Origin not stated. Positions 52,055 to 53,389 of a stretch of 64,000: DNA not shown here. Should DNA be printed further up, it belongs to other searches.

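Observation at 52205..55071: Large fusion enzyme (sugar-phosphate isomerase-type TIM barrel + class-I-aldolase-like barrel) with adjacent DeoR regulator and aminotransferase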

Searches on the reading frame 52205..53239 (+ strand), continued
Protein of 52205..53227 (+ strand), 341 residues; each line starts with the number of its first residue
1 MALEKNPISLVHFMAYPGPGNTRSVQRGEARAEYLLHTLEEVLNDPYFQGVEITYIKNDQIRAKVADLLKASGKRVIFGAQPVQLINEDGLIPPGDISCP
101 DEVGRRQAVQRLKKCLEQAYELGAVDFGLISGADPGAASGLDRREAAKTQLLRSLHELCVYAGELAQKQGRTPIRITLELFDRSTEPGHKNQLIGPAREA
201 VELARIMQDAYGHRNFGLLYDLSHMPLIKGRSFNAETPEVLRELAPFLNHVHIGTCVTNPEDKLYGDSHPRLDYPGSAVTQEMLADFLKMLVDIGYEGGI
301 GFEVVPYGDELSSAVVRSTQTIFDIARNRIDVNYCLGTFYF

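Call 50: search_protein_families(library=pfam, proteins=[L162:8919-11288:+, L129:11393-12451:+, L144:5453-6973:+, L155:5826-6809:+, L128:1172-2146:+, L108:11427-12230:-, L095:11472-13112:+, L093:3488-4246:+, L121:1709-2131:+, L129:3519-5321:+], max_evalue=0.001)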
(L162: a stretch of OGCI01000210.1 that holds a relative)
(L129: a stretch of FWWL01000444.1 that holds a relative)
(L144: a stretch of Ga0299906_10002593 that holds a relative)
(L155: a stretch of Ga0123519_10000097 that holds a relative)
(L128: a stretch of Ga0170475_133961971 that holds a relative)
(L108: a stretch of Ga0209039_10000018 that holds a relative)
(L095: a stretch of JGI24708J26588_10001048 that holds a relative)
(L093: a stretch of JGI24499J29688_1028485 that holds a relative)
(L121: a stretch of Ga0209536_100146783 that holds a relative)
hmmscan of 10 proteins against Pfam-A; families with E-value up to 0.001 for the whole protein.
L162:8919-11288:+ (789 aa): 3 families
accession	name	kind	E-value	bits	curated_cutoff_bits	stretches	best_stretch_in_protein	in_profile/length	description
PF00456.26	Transketolase_N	-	1.8e-17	63.8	22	1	40-301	18-263/334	Transketolase, thiamine diphosphate binding domain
PF22613.1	Transketolase_C_1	-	1.8e-05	25.3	27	1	634-704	1-70/113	Transketolase-like TK C-terminal domain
PF13292.11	DXP_synthase_N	-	0.00027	20.8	21.2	1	129-213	84-165/274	1-deoxy-D-xylulose-5-phosphate synthase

L129:11393-12451:+ (352 aa): 2 families
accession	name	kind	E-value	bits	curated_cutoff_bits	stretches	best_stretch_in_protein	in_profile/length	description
PF13478.12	XdhC_C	-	4.5e-46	156.9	29.7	1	196-338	1-125/125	XdhC Rossmann domain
PF02625.21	XdhC_CoxI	-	2.2e-27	95.2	24.3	1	11-78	1-68/68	XdhC and CoxI family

L144:5453-6973:+ (506 aa): 1 family
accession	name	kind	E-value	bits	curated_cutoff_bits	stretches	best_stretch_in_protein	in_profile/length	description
PF00171.27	Aldedh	-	3.6e-158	527.3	23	1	31-488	7-461/461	Aldehyde dehydrogenase family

L155:5826-6809:+ (327 aa): 2 families
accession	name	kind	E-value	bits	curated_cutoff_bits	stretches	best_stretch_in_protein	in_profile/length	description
PF02779.29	Transket_pyr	-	1.2e-44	152.5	27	1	4-178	3-173/174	Transketolase, pyrimidine binding domain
PF02780.25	Transketolase_C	-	1.4e-40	138.5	25.9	1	193-315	1-124/124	Transketolase, C-terminal domain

L128:1172-2146:+ (324 aa): 4 families
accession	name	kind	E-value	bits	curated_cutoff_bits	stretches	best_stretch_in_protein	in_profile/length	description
PF02826.25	2-Hacid_dh_C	-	4.3e-62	209.1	25.1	1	110-287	2-178/178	D-isomer specific 2-hydroxyacid dehydrogenase, NAD binding domain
PF00389.36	2-Hacid_dh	-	1.3e-30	106.2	24.6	1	6-319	1-134/134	D-isomer specific 2-hydroxyacid dehydrogenase, catalytic domain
PF03446.21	NAD_binding_2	-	1.1e-05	25.9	21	1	149-256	2-112/161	NAD binding domain of 6-phosphogluconate dehydrogenase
PF03807.23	F420_oxidored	-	0.00068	20.6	21.6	0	149-211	2-69/94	NADP oxidoreductase coenzyme F420-dependent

L108:11427-12230:- (267 aa): 2 families
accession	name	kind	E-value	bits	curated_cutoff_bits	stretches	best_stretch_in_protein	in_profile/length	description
PF00005.33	ABC_tran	-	5.8e-29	101.9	25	1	25-167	2-136/137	ABC transporter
PF13304.12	AAA_21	-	5.5e-14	53.4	27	1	126-197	224-298/304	AAA domain, putative AbiEii toxin, Type IV TA system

L095:11472-13112:+ (546 aa): 1 family
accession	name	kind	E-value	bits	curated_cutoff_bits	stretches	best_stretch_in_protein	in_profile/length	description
PF00118.29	Cpn60_TCP1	-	2.4e-82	277.6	34.3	1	26-526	1-490/490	TCP-1/cpn60 chaperonin family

L093:3488-4246:+ (252 aa): 1 family
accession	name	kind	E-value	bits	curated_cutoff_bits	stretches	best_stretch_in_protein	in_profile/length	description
PF04029.19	2-ph_phosp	-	3.8e-74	249.1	26.4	1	17-246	3-225/226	2-phosphosulpholactate phosphatase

L121:1709-2131:+ (140 aa): 1 family
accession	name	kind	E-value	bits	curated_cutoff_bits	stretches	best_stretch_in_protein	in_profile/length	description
PF08915.16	tRNA-Thr_ED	-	4.4e-37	127.7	30.2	1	1-139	1-137/137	Archaea-specific editing domain of threonyl-tRNA synthetase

L129:3519-5321:+ (600 aa): 2 families
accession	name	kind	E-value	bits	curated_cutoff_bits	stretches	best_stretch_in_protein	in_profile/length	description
PF11775.14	CobT_C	-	5.1e-20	72.5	21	1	388-576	14-216/220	Cobalamin biosynthesis protein CobT VWA domain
PF00092.34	VWA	-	1.1e-05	26.2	23.8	1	502-554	98-147/174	von Willebrand factor type A domain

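Call 51: search_protein_families(library=ncbifam, proteins=[L126:648-1565:+, L128:1172-2146:+, L162:8919-11288:+, L144:5453-6973:+], max_evalue=0.001)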
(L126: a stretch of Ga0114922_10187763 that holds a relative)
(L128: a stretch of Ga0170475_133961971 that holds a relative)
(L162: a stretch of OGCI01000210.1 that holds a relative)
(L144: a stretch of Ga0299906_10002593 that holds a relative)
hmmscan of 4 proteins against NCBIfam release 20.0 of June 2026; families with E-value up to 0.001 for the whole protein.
L126:648-1565:+ (305 aa): 3 families
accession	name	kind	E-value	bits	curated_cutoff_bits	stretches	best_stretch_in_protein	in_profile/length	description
NF041099.2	keto_glucon_epim_IolO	equivalog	4.3e-13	49.2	300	1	36-233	29-222/269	5-keto-L-gluconate epimerase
NF051856.1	PsicseEpim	equivalog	1e-06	28.8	300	1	81-224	70-214/287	D-psicose 3-epimerase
NF009688.0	PRK13209.1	subfamily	0.00059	18.9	317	1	68-192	69-192/286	L-ribulose-5-phosphate 3-epimerase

L128:1172-2146:+ (324 aa): 24 families
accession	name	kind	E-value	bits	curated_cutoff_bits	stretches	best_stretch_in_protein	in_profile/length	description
NF009714.1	PRK13243.1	equivalog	3.4e-117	391.5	455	1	3-323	2-327/332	glyoxylate reductase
NF011938.0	PRK15409.1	equivalog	1.5e-79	267.4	492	1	53-323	52-323/324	glyoxylate/hydroxypyruvate reductase GhrB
TIGR01327.1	PGDH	equivalog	7.8e-78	262.5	454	1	6-319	2-311/525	phosphoglycerate dehydrogenase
NF005069.0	PRK06487.1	equivalog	6.4e-53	179.9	448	1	56-312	58-314/320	2-hydroxyacid dehydrogenase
NF006263.0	PRK08410.1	equivalog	1.2e-50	172.7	389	1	53-312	49-310/311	D-2-hydroxyacid dehydrogenase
NF008759.0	PRK11790.1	equivalog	1.6e-47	162.1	404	1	20-310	28-318/410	phosphoglycerate dehydrogenase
NF005387.0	PRK06932.1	equivalog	2.2e-43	148.4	492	1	40-310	39-311/314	2-hydroxyacid dehydrogenase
NF041369.1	Dhydh_Halo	equivalog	1.9e-42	145.6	400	1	76-316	64-302/305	D-2-hydroxyacid dehydrogenase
NF001309.0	PRK00257.1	equivalog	1.6e-41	142.5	434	1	141-312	111-281/379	4-phosphoerythronate dehydrogenase PdxB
NF000492.1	vanH_gen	exception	5.3e-41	140.7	540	1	57-268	54-256/312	D-lactate dehydrogenase VanH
NF005750.0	PRK07574.1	equivalog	1.1e-38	133.3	329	1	63-309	110-357/386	NAD-dependent formate dehydrogenase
NF000004.1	vanH-D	exception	4.2e-35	121.4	550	1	67-268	72-262/323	D-lactate dehydrogenase VanH-D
NF005027.0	PRK06436.1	equivalog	3.4e-34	118.4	261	1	69-319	51-289/303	2-hydroxyacid dehydrogenase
NF006374.0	PRK08605.1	subfamily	1.1e-33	116.7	356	1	31-272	32-271/332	D-lactate dehydrogenase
NF000371.1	vanH_Agroup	exception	2.3e-33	115.8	700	1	64-267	66-260/322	VanH-A/VanH-Pt family D-lactate dehydrogenase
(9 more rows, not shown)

L162:8919-11288:+ (789 aa): 4 families
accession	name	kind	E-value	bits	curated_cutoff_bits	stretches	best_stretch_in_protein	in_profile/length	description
NF004559.0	PRK05899.2-5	equivalog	1.5e-27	96.2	488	1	42-301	36-267/627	transketolase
TIGR00232.1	tktlase_bact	equivalog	1.2e-26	93.3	682.25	1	114-702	67-595/654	transketolase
NF004556.0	PRK05899.2-2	equivalog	6.8e-21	74.2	575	2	129-289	98-252/639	transketolase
NF004558.0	PRK05899.2-4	equivalog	2e-15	56.2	788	1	124-284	79-240/651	transketolase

L144:5453-6973:+ (506 aa): 43 families (the best 25 are shown)
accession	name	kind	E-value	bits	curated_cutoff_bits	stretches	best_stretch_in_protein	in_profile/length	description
TIGR01780.1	SSADH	subfamily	3.7e-147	490.9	646.35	1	35-486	1-448/448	succinate-semialdehyde dehydrogenase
NF008415.0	PRK11241.1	equivalog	2.4e-133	445.3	828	1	17-487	12-477/482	NADP-dependent succinate-semialdehyde dehydrogenase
TIGR01804.1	BADH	equivalog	8.6e-130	433.3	668.6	1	20-486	2-467/467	betaine-aldehyde dehydrogenase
NF009725.0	PRK13252.1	equivalog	2.7e-127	425.2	593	1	14-494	5-483/488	betaine-aldehyde dehydrogenase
NF007497.0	PRK10090.1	equivalog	1.6e-126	422.9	500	1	14-491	5-478/480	aldehyde dehydrogenase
NF010000.0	PRK13473.1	subfamily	1.8e-125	419.3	615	1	16-490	3-472/475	aminobutyraldehyde dehydrogenase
NF045735.1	PaDhStyDPseudo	equivalog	1.3e-117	393.5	850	1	16-488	3-479/483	phenylacetaldehyde dehydrogenase StyD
TIGR02299.1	HpaE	equivalog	2e-117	392.8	638.35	1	18-489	3-475/488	5-carboxymethyl-2-hydroxymuconate semialdehyde dehydrogenase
NF042993.1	AlphKGSA_gudD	equivalog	8.9e-115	384.1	770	1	17-489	5-479/481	alpha-ketoglutaric semialdehyde dehydrogenase GucD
NF040792.1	glyc_ald_dh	equivalog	4.1e-113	378.9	760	1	16-495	1-478/488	D-glyceraldehyde dehydrogenase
NF006916.0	PRK09407.1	equivalog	2.4e-110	369.6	521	1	29-491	32-493/526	succinic semialdehyde dehydrogenase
NF052305.1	DioxValDhHalo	equivalog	3.7e-109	365.8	750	1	17-491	6-482/483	2,5-dioxovalerate dehydrogenase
NF040648.1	lactal_redase_Meth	equivalog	7.2e-105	351.7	650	1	18-488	1-460/463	lactaldehyde dehydrogenase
TIGR03216.1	OH_muco_semi_DH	equivalog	1.4e-100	337.3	693.25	1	20-488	5-477/481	2-hydroxymuconic semialdehyde dehydrogenase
NF045736.1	PaDhStyDRhodo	equivalog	4.4e-99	332.2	800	1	17-488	4-475/479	phenylacetaldehyde dehydrogenase StyD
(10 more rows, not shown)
